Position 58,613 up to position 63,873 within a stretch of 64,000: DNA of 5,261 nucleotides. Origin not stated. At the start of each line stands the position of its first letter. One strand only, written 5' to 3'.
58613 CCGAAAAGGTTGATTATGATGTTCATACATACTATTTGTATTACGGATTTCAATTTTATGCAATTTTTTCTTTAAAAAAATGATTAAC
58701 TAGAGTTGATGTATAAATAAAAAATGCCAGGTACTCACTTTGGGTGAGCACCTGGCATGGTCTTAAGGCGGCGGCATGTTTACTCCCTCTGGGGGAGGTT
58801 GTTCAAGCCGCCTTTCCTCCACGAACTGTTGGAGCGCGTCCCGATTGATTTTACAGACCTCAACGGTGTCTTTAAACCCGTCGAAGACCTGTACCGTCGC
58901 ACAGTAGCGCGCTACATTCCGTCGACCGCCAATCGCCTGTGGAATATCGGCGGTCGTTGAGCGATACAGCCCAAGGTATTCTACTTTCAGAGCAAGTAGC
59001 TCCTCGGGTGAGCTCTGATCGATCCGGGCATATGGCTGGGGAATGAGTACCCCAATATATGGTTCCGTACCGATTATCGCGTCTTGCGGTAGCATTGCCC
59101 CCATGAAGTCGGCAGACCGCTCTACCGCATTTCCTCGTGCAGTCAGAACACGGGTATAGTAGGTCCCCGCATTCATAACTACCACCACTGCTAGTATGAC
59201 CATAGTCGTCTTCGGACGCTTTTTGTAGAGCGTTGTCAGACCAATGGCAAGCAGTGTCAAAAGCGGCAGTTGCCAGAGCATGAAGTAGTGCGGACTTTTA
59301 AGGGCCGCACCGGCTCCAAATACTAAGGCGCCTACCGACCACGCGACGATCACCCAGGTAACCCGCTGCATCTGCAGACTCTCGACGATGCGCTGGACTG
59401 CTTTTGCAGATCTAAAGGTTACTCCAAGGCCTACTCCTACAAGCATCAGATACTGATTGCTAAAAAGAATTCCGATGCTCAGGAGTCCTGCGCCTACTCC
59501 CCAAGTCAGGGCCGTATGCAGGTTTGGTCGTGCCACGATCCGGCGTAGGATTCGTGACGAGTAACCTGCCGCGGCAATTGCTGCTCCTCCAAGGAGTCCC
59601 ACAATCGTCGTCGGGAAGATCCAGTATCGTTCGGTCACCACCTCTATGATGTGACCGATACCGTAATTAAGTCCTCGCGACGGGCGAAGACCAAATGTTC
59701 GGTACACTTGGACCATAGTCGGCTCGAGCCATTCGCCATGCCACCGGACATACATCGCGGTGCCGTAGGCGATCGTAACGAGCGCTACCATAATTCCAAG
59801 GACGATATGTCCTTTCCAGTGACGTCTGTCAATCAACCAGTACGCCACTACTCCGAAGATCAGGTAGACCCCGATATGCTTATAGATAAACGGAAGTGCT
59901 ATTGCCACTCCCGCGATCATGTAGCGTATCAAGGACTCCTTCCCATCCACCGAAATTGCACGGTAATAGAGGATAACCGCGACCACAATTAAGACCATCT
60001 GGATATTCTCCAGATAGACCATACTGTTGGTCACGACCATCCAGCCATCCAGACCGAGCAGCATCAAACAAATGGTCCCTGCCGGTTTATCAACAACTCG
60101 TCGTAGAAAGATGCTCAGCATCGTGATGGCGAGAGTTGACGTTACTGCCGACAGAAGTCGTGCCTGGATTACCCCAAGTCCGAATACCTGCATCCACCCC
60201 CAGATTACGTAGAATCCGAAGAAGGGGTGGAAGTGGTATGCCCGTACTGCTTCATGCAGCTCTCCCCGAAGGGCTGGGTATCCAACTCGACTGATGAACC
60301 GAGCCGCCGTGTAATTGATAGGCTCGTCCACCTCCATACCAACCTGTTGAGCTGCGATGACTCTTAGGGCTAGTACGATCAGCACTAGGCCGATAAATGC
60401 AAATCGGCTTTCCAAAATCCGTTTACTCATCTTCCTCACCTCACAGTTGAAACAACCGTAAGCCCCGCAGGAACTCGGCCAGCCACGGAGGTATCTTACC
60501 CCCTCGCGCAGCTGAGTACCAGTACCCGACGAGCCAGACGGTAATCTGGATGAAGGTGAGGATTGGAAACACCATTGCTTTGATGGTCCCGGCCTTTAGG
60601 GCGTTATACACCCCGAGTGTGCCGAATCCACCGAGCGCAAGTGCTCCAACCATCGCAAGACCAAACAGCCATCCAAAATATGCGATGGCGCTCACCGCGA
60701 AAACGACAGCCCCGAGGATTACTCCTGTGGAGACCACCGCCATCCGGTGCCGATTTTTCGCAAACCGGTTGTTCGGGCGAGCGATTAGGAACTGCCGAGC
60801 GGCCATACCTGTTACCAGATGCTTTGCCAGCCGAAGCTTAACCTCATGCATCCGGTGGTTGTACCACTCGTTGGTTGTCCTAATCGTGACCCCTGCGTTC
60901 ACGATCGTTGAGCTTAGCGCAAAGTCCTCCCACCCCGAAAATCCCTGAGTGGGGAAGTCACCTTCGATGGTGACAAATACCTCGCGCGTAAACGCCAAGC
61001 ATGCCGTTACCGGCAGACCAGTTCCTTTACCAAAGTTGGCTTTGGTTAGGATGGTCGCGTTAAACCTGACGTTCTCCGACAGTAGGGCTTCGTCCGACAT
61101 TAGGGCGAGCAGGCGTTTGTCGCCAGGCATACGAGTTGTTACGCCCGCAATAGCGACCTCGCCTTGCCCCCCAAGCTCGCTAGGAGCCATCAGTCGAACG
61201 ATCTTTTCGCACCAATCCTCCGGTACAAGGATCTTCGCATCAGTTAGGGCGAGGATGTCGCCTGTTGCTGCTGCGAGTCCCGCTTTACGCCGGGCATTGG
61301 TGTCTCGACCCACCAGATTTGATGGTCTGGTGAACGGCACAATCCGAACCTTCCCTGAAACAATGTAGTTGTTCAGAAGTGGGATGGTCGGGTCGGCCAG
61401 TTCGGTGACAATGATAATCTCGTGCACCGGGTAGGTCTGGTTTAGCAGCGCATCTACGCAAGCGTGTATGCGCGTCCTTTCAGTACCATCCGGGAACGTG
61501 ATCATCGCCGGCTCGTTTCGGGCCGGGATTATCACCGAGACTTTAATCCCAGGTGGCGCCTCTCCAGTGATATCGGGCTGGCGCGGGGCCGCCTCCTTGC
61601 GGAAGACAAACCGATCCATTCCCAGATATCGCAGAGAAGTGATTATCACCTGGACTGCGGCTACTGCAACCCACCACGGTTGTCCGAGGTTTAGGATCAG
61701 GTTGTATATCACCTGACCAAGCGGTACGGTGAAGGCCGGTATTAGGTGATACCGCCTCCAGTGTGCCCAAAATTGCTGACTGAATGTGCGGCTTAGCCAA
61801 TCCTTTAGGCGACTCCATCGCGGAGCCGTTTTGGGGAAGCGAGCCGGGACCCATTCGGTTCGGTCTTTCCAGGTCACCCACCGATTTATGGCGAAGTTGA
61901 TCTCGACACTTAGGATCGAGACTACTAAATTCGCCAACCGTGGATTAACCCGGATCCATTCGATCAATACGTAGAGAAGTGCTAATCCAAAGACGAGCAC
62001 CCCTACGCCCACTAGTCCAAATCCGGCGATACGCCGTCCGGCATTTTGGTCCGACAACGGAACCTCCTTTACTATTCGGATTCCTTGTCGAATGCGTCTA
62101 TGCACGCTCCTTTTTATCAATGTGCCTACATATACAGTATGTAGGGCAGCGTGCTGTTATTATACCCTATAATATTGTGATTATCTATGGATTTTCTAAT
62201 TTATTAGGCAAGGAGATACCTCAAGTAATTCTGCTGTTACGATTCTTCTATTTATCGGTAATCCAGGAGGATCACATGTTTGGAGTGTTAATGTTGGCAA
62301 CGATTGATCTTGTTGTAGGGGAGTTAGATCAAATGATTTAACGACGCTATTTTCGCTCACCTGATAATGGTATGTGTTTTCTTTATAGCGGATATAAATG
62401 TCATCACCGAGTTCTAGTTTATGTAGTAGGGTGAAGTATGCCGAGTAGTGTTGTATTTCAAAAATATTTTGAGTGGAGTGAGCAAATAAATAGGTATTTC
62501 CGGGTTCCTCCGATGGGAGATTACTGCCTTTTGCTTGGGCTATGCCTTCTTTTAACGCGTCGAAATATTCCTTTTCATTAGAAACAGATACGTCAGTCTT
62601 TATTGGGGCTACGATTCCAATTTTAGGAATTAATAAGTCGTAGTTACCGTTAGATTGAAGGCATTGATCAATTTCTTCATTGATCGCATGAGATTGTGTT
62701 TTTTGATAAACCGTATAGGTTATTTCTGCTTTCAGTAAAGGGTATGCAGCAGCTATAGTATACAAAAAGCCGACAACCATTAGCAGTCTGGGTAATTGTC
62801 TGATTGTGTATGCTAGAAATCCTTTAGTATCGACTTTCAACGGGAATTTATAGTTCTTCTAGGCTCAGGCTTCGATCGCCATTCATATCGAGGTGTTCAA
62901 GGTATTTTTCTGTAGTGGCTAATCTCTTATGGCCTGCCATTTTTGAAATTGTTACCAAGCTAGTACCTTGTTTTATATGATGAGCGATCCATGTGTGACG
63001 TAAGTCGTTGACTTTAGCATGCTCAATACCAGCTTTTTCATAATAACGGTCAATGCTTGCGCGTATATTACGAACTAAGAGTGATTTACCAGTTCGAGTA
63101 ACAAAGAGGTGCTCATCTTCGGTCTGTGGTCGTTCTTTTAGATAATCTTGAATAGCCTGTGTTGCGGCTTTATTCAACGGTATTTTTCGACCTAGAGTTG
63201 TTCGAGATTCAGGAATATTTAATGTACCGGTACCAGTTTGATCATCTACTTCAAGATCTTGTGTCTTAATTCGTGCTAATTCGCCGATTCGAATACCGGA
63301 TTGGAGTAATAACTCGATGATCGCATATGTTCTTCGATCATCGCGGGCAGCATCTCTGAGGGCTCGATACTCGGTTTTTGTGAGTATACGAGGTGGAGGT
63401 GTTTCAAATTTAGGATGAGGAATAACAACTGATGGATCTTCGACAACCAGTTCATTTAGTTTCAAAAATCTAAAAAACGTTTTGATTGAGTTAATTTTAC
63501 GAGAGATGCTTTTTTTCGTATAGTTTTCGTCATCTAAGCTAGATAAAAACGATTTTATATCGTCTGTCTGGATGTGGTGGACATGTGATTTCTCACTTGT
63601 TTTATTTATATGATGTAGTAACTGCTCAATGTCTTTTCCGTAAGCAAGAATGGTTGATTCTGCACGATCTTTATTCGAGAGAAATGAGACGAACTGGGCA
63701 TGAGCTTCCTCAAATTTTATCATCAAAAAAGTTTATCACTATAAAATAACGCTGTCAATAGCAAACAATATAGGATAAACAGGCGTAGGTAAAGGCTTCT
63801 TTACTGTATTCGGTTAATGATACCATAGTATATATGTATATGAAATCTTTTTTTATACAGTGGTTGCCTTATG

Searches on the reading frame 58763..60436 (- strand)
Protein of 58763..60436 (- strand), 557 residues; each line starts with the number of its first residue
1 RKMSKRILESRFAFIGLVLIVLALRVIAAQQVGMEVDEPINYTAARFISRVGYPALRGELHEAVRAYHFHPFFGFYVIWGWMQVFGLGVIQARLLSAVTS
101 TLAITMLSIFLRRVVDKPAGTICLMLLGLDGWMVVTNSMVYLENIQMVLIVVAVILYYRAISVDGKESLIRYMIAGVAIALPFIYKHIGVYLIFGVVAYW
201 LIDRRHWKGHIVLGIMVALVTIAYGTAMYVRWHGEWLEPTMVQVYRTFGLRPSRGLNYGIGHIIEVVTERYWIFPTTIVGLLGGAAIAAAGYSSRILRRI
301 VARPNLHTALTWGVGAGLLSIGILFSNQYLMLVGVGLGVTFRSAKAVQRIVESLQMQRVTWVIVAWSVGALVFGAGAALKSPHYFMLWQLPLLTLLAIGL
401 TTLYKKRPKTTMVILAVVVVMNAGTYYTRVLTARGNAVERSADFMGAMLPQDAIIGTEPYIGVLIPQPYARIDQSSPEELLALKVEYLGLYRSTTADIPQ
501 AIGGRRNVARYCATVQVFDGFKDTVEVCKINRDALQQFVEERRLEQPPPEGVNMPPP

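Call 14: search_protein_families(library=pfam, proteins=[window:58763-60436:-], max_evalue=0.001)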
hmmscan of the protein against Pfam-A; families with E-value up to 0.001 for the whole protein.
window:58763-60436:- (557 aa): 1 family
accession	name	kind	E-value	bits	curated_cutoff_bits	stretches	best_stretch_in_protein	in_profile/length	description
PF13231.12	PMT_2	-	6.5e-12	46.4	26.1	1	70-222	2-154/160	Dolichyl-phosphate-mannose-protein mannosyltransferase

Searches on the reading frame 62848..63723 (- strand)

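Call 15: search_protein_families(library=pfam, proteins=[window:62848-63723:-], max_evalue=0.001)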
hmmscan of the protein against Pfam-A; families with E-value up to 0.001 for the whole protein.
window:62848-63723:- (291 aa): 3 families
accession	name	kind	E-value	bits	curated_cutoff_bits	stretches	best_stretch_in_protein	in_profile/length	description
PF00589.27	Phage_integrase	-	1.4e-28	100.2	27.1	1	113-278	2-169/172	Phage integrase family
PF02899.23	Phage_int_SAM_1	-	1.7e-16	60.7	22.3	1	10-88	3-80/83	Phage integrase, N-terminal SAM-like domain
PF13495.12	Phage_int_SAM_4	-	2.6e-09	37.8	27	1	10-86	4-77/85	Phage integrase, N-terminal SAM-like domain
